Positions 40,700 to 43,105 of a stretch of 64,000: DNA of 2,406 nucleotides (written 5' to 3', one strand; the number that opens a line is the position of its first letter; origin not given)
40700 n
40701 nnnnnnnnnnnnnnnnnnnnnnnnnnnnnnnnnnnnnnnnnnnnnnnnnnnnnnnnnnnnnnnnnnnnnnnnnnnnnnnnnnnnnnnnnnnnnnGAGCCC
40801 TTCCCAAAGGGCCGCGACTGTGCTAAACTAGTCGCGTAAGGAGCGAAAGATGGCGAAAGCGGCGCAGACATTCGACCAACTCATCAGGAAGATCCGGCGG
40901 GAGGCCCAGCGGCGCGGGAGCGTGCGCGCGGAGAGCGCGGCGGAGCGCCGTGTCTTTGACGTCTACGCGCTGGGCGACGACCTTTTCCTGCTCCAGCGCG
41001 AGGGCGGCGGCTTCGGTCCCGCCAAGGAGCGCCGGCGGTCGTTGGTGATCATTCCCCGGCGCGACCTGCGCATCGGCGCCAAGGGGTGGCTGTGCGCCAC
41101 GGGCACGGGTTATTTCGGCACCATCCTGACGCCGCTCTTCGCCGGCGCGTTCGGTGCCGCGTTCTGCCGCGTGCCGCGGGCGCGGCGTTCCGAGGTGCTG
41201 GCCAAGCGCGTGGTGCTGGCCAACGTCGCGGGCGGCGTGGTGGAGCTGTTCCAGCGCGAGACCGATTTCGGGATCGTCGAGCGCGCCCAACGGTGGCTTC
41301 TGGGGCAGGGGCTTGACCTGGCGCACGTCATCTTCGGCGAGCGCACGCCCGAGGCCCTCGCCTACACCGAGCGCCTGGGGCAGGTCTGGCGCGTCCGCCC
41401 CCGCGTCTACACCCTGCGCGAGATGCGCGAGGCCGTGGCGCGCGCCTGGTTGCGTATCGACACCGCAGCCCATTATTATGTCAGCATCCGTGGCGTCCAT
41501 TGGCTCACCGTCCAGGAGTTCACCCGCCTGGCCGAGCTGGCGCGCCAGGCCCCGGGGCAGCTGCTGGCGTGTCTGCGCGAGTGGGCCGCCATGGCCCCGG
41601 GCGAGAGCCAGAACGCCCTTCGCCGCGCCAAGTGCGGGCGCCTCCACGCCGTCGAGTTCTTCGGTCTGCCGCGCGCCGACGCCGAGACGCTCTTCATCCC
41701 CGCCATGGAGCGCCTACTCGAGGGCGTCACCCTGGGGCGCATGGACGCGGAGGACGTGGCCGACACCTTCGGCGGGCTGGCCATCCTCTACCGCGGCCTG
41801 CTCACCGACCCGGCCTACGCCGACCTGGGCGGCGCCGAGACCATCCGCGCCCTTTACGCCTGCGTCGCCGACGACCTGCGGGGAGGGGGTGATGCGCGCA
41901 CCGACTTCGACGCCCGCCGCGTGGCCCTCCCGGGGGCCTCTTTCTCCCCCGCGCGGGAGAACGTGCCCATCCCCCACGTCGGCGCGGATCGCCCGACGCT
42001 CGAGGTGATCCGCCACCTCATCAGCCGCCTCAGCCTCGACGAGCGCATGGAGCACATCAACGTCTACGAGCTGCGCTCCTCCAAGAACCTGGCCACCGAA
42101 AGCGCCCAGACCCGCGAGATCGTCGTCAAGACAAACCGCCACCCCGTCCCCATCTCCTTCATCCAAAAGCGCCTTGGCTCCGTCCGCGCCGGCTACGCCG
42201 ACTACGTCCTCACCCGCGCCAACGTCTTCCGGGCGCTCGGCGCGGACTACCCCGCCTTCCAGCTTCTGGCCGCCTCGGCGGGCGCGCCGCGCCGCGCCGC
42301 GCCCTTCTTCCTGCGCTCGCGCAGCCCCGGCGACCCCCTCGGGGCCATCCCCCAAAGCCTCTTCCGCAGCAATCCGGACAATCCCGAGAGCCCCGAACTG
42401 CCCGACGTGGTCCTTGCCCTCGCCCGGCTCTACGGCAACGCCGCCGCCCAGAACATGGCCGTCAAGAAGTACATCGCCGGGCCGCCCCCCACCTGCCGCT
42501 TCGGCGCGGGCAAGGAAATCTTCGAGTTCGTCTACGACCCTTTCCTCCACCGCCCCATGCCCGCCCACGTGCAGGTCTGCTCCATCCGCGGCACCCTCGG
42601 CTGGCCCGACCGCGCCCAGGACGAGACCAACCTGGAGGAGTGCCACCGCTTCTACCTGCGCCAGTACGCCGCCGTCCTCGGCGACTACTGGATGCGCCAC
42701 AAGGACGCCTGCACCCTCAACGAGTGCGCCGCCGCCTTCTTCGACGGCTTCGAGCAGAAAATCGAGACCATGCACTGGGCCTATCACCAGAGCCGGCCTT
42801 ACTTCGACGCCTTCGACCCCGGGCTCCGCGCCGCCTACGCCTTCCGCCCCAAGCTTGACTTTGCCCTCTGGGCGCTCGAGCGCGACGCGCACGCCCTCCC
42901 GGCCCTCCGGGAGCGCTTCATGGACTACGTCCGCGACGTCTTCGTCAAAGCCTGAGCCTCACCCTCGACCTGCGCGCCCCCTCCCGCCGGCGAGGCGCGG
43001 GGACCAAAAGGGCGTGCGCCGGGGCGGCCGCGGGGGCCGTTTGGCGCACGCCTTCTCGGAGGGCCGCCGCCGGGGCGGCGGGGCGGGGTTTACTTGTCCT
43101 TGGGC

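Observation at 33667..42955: Tight six-gene cluster built around a 1008-aa Ser/Thr kinase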

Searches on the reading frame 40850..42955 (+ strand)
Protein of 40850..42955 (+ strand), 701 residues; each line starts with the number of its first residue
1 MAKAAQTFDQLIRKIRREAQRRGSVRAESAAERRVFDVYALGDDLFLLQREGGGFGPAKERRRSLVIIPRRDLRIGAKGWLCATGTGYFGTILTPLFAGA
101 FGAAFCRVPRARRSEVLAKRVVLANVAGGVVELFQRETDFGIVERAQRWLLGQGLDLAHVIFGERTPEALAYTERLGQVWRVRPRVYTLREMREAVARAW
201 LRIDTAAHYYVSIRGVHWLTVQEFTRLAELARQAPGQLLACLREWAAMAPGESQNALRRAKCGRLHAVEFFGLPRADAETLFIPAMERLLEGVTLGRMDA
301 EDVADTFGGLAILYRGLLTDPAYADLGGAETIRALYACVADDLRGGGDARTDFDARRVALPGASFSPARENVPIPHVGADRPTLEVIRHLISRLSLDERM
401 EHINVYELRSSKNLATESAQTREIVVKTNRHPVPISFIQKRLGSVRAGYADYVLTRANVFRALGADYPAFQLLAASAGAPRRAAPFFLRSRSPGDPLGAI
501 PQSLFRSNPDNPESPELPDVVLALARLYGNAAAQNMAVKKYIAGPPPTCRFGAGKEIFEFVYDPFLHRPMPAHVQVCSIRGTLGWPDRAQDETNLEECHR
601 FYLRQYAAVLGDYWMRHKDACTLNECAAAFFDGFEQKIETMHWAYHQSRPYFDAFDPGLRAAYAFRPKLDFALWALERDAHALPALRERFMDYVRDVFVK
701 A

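Call 4: search_protein_families(library=pfam, proteins=[window:40850-42955:+], max_evalue=0.01)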
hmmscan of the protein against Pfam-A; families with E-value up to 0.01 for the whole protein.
window:40850-42955:+ (701 aa): 0 families

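Call 5: search_protein_families(library=ncbifam, proteins=[window:40850-42955:+], max_evalue=0.01)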
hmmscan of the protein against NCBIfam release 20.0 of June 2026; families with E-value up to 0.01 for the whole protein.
window:40850-42955:+ (701 aa): 0 families

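Call 8: find_homologous_proteins(query=window:40850-42955:+)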
Query window:40850-42955:+ (701 aa): 41 proteins with E <= 0.001 among 8000 candidates.
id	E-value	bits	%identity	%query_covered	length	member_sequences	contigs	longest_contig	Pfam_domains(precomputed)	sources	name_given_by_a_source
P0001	0.0e+0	1454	91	100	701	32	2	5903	-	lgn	-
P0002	0.0e+0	1176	74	100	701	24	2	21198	-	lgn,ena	-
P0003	0.0e+0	1164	73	100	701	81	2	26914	-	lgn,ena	-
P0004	7.1e-297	1004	65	100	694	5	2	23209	-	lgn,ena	-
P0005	1.3e-294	997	66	99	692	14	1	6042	-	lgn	-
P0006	1.2e-291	987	66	99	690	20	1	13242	-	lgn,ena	-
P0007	1.7e-286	970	64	100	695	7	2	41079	-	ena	-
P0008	1.2e-281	954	59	99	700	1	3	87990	-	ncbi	-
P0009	6.5e-278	942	60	100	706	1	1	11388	-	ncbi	-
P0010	7.4e-276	935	60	100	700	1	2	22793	-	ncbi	-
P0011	2.0e-274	930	59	100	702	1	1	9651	-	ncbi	-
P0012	1.0e-272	925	59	99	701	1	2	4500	-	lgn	-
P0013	4.4e-272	923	58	100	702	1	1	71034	-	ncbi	-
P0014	1.4e-271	921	61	99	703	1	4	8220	-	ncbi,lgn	-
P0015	1.8e-271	921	58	99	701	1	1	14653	-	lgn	-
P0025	1.7e-252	858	57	100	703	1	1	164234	-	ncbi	-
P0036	1.9e-233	795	52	99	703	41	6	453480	-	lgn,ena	-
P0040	6.7e-149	515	39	99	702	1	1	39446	-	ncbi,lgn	-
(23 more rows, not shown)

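Call 9: find_encoding_contigs(protein=P0040, flank=10000, max_places=2)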
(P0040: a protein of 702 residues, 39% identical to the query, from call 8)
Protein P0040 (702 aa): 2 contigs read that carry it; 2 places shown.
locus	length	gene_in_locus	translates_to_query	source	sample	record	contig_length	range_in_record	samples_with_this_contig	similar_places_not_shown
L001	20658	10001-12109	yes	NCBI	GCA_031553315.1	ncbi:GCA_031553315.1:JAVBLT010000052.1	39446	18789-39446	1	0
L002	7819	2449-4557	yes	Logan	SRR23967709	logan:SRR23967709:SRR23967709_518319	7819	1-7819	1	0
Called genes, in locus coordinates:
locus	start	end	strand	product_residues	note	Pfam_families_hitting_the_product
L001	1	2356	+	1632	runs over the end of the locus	PF13156:Mrr_cat_2, PF04851:ResIII, PF00271:Helicase_C, PF22240:ISP_coupler, PF18135:Type_ISP_C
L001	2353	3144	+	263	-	-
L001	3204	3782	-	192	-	PF02397:Bac_transf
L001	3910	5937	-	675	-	PF00009:GTP_EFTU, PF22042:EF-G_D2, PF03144:GTP_EFTU_D2, PF14492:EFG_III, PF03764:EFG_IV, PF00679:EFG_C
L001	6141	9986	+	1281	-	PF18076:FGAR-AT_N, PF18072:FGAR-AT_linker, PF02769:AIRS_C, PF22689:FGAR-AT_PurM_N-like, PF02769:AIRS_C, PF13507:GATase_5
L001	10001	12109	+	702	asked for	-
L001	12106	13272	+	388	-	PF00557:Peptidase_M24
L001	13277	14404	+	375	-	PF00953:Glycos_transf_4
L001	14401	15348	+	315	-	PF01207:Dus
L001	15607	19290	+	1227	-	PF13385:Laminin_G_3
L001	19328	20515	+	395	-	PF01180:DHO_dh, PF03060:NMO (weak), PF14697:Fer4_21 (weak)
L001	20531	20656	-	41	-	?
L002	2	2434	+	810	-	?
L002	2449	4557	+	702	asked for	-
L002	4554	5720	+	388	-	PF00557:Peptidase_M24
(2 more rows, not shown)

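Call 10: find_encoding_contigs(protein=P0036, flank=10000, max_places=2)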
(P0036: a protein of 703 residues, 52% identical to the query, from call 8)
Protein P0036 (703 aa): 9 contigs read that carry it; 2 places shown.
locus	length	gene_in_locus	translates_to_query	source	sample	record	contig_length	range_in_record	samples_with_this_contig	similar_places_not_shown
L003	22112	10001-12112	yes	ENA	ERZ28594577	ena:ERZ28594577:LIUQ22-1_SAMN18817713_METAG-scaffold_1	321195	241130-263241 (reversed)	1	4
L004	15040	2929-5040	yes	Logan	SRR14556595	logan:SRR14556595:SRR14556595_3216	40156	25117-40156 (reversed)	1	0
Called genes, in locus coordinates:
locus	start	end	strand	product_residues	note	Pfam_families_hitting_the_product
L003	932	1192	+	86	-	PF01257:2Fe-2S_thioredx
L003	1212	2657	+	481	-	PF25160:LdpA_Fe-S-bd (weak), PF00037:Fer4 (weak), PF25160:LdpA_Fe-S-bd (weak), PF12838:Fer4_7, PF13187:Fer4_9 (weak), PF00037:Fer4, PF12837:Fer4_6, PF02906:Fe_hyd_lg_C, +5 more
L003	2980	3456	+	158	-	PF01257:2Fe-2S_thioredx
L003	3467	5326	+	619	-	PF01257:2Fe-2S_thioredx (weak), PF01512:Complex1_51K, PF10531:SLBB (weak), PF10589:NADH_4Fe-4S, PF00037:Fer4, PF12837:Fer4_6 (weak), PF12838:Fer4_7 (weak), PF13187:Fer4_9 (weak), +3 more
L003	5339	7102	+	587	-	PF13510:Fer2_4, PF10588:NADH-G_4Fe-4S_3, PF13237:Fer4_10 (weak), PF14697:Fer4_21 (weak), PF22117:Fer4_Nqo3 (weak), PF12838:Fer4_7 (weak), PF02906:Fe_hyd_lg_C, PF02256:Fe_hyd_SSU, +1 more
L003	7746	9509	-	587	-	PF00587:tRNA-synt_2b (weak), PF03129:HGTP_anticodon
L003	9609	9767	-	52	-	-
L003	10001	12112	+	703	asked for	-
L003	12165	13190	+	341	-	PF13428:TPR_14 (faint), PF13174:TPR_6 (faint)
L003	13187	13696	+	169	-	PF04390:LptE (weak)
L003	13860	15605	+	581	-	PF00664:ABC_membrane, PF00005:ABC_tran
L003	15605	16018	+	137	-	-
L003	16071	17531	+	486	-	PF02554:CstA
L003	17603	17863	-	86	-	-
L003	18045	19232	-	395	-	PF07221:GlcNAc_2-epim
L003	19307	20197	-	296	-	PF00701:DHDPS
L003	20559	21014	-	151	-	-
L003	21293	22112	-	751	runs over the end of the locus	PF17764:PriA_3primeBD, PF00270:DEAD, PF04851:ResIII, PF18319:Zn_ribbon_PriA, PF00271:Helicase_C, PF18074:PriA_C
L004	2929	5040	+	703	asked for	-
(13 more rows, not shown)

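Call 11: find_encoding_contigs(protein=P0025, flank=10000, max_places=2)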
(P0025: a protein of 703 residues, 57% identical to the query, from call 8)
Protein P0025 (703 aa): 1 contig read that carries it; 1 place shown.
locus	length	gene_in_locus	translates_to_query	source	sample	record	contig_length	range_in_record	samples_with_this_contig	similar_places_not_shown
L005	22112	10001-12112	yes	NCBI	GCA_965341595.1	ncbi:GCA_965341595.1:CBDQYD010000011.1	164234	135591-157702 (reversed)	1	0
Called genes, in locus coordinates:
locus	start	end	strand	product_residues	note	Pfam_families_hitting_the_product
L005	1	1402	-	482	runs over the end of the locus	PF01212:Beta_elim_lyase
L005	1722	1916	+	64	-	PF01632:Ribosomal_L35p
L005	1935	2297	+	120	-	PF00453:Ribosomal_L20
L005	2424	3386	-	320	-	PF03773:ArsP_1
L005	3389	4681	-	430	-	PF01225:Mur_ligase, PF08245:Mur_ligase_M (faint), PF02875:Mur_ligase_C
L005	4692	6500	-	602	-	PF03717:PBP_dimer, PF00905:Transpeptidase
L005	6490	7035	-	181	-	-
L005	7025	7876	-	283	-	PF04085:MreC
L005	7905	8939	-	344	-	PF00022:Actin (faint), PF06723:MreB_Mbl, PF11104:PilM_2 (faint), PF00012:HSP70, PF14450:FtsA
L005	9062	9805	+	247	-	PF00657:Lipase_GDSL, PF13472:Lipase_GDSL_2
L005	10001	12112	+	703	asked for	-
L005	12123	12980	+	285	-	-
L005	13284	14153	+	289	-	PF01634:HisG, PF08029:HisG_C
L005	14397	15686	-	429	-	PF02885:Glycos_trans_3N, PF00591:Glycos_transf_3, PF07831:PYNP_C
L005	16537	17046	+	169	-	PF03413:PepSY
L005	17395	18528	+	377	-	PF01408:GFO_IDH_MocA, PF22725:GFO_IDH_MocA_C3, PF02894:GFO_IDH_MocA_C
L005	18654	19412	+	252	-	PF01784:DUF34_NIF3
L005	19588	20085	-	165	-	PF02922:CBM_48 (weak), PF16561:AMPK1_CBM, PF22058:X25_BaPul_like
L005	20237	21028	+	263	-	PF13398:Peptidase_M50B (weak), PF02163:Peptidase_M50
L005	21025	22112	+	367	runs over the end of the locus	PF01926:MMR_HSR1, PF02421:FeoB_N, PF06071:YchF-GTPase_C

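Call 12: find_encoding_contigs(protein=P0008, flank=10000, max_places=2)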
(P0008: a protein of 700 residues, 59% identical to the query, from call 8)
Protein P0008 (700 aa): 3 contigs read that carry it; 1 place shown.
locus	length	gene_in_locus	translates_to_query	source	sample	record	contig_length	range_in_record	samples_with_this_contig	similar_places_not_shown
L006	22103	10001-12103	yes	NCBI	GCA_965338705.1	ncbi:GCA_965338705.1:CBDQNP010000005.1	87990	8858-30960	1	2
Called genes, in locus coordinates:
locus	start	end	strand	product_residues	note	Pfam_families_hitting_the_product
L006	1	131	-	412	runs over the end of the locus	PF01136:Peptidase_U32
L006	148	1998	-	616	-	PF00795:CN_hydrolase (weak), PF02540:NAD_synthase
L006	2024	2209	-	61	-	-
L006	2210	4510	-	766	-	PF22745:Nlig-Ia, PF01653:DNA_ligase_aden, PF03120:OB_DNA_ligase, PF03119:DNA_ligase_ZBD, PF00533:BRCT, PF12738:PTCB-BRCT (weak)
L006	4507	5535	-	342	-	PF07714:PK_Tyr_Ser-Thr, PF00069:Pkinase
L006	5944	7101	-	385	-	PF07690:MFS_1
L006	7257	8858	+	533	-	PF00657:Lipase_GDSL, PF13472:Lipase_GDSL_2, PF03629:SASA (faint)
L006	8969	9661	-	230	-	-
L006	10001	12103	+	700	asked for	-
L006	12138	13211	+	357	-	PF02826:2-Hacid_dh_C (weak)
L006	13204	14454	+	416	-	PF01979:Amidohydro_1, PF07969:Amidohydro_3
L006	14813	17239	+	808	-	-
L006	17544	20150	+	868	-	PF00690:Cation_ATPase_N, PF00122:E1-E2_ATPase, PF00702:Hydrolase, PF13246:Cation_ATPase, PF00689:Cation_ATPase_C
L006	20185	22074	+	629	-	PF00528:BPD_transp_1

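Call 13: find_encoding_contigs(protein=P0007, flank=10000, max_places=2)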
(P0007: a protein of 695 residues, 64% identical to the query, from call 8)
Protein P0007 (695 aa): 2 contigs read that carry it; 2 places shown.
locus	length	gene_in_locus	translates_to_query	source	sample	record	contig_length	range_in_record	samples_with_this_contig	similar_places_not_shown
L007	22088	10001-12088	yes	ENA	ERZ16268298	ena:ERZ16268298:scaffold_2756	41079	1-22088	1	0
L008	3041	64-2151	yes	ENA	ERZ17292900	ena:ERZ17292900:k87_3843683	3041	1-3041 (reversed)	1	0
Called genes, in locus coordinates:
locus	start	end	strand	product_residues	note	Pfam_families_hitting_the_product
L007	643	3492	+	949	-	PF00176:SNF2-rel_dom (weak), PF04851:ResIII (faint), PF00271:Helicase_C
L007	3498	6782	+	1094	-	PF20473:MmeI_Mtase, PF07669:Eco57I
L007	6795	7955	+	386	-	PF22560:GMT-wHTH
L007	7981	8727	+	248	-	PF04055:Radical_SAM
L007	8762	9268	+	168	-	-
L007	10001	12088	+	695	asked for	-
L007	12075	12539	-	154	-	PF00588:SpoU_methylase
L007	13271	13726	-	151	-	-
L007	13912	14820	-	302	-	PF00535:Glycos_transf_2, PF13641:Glyco_tranf_2_3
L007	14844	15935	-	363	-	PF00005:ABC_tran, PF17912:OB_MalK, PF08402:TOBE_2, PF03459:TOBE (faint)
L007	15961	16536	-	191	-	PF00156:Pribosyltran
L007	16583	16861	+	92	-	-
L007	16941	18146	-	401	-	PF00291:PALP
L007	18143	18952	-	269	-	PF00142:Fer4_NifH, PF01656:CbiA, PF02374:ArsA_ATPase (weak), PF06564:CBP_BcsQ, PF09140:MipZ (weak), PF10609:ParA, PF13614:AAA_31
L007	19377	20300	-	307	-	PF02899:Phage_int_SAM_1, PF13495:Phage_int_SAM_4 (weak), PF00589:Phage_integrase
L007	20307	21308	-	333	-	PF00490:ALAD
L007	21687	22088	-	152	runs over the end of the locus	PF01281:Ribosomal_L9_N, PF03948:Ribosomal_L9_C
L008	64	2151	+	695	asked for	-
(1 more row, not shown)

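Call 14: find_encoding_contigs(protein=P0003, flank=10000, max_places=2)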
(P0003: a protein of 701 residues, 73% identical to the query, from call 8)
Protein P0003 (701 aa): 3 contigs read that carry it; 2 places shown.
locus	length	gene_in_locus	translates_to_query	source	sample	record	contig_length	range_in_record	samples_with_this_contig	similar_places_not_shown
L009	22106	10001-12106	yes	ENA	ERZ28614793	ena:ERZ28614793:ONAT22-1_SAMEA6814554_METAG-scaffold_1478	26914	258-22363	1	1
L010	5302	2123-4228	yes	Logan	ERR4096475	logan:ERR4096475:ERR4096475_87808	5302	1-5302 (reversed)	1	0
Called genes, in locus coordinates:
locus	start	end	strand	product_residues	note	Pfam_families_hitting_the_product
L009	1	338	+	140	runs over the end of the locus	PF01242:PTPS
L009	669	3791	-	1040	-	-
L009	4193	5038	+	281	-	PF01026:TatD_DNase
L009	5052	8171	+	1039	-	PF00069:Pkinase, PF07714:PK_Tyr_Ser-Thr, PF12773:DZR (weak)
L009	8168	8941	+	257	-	PF00175:NAD_binding_1 (faint), PF10418:DHODB_Fe-S_bind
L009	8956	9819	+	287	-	PF01040:UbiA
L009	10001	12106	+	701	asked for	-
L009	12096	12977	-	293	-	PF01171:ATP_bind_3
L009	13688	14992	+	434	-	PF13401:AAA_22 (faint), PF00493:MCM (weak), PF07724:AAA_2, PF00004:AAA, PF07728:AAA_5 (weak), PF10431:ClpB_D2-small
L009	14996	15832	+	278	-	PF01261:AP_endonuc_2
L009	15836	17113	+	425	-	PF00675:Peptidase_M16, PF05193:Peptidase_M16_C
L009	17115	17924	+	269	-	PF02673:BacA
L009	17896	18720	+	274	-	PF00588:SpoU_methylase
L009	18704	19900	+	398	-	PF01926:MMR_HSR1, PF18128:HydF_dimer, PF18133:HydF_tetramer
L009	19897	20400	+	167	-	-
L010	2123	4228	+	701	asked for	-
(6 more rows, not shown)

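Call 49: search_protein_families(library=pfam, proteins=[window:40850-42952:+], max_evalue=1)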
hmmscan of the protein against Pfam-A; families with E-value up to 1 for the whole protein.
window:40850-42952:+ (701 aa): 0 families

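Call 60: search_solved_structures(query=A3, max_evalue=1)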
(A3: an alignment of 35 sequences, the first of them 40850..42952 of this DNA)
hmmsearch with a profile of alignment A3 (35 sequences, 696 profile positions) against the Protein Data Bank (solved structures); distinct sequences matched with E-value up to 1: 1.
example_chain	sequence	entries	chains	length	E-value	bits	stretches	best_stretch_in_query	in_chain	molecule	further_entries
2alr_A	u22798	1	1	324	0.23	13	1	503-566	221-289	ALDEHYDE REDUCTASE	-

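Call 62: predict_structure(alignment_id=A3)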
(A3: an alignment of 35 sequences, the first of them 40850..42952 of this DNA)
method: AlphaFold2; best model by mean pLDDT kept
length: 701 residues; sequences in the alignment: 35
mean_pLDDT: 86.9   pTM: 0.80
mean pLDDT of the five models: 86.9, 84.4, 83.4, 83.0, 82.3
residues with pLDDT >= 90: 408; 70-90: 221; 50-70: 46; < 50: 26
segments of 3 or more residues with pLDDT < 50: 1-4, 53-59, 346-353
pLDDT, mean of each block of 10 residues (from residue 1): 62 93 86 88 94 50 88 96 89 89 93 92 89 93 97 92 92 94 85 90 87 92 94 91 89 88 89 96 96 92 94 97 95 93 55 66 89 91 89 90 87 54 91 88 78 89 89 60 72 84 89 92 96 86 74 78 92 81 70 87 90 92 96 97 97 92 90 94 96 80 47
secondary structure, 60 per line:
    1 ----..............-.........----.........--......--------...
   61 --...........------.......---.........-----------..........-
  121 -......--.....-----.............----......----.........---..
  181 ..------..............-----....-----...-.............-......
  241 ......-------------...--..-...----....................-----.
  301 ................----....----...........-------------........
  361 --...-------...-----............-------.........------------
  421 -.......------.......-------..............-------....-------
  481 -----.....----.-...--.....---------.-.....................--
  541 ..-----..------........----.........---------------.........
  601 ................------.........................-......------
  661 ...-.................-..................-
elements in order (helices of 4 or more, strands of 3 or more residues): H5-18 E20-28 E33-41 E44-49 E63-69 H70-73 E80-86 H90-98 H110-119 E122-127 E130-134 H140-152 E160-162 H167-175 H189-199 E200-202 E208-211 E217-219 H221-233 H235-246 E260-262 E268-270 H275-294 H300-316 H321-324 H329-339 H353-356 E357-360 E363-365 E373-375 H381-392 E400-408 E422-428 E435-441 H449-462 E470-473 E486-490 H502-505 H518-538 E556-563 E568-576 H592-616 H623-647 H649-654 H665-681 H683-700

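Call 77: search_protein_representatives(alignment_id=A3)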
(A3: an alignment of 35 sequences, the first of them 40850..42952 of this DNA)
Query: 35 sequences, 696 profile positions. Proteins with E-value up to 0.001 (for the whole library): 111; up to 1e-10: 49; up to 1e-30: 28. The best 111 are listed.
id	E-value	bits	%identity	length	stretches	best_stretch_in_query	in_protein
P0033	0.0e+00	1096.2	-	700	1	1-696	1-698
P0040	6.6e-288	973.4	-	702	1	1-695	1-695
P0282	2.3e-223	760.0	-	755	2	1-471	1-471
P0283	2.2e-219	746.9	-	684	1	13-690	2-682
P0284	1.1e-200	685.1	-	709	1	15-692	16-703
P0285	4.6e-200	683.0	-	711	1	6-686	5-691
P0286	3.8e-180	617.2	-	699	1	7-684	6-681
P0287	2.6e-177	607.8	-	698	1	5-688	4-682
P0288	2.5e-157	541.8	-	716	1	7-681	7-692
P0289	1.5e-111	390.5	-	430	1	284-686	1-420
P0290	4.0e-106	372.5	-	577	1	81-507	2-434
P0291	1.4e-94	334.4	-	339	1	348-685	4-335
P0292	1.9e-85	304.2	-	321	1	382-694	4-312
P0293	1.7e-81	291.1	-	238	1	474-690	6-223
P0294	1.5e-73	264.9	-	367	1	7-365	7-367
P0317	1.0e-17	80.3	-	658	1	142-553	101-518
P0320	8.1e-15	70.7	-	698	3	442-675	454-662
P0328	3.0e-11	58.9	-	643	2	138-244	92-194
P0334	2.8e-09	52.4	-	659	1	138-540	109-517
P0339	1.4e-08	50.1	-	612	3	138-248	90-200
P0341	2.5e-08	49.3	-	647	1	124-533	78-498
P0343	3.4e-08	48.8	-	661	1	156-673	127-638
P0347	4.6e-08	48.4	-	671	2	136-387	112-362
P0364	1.0e-05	40.7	-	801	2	137-242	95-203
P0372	7.4e-05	37.8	-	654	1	156-555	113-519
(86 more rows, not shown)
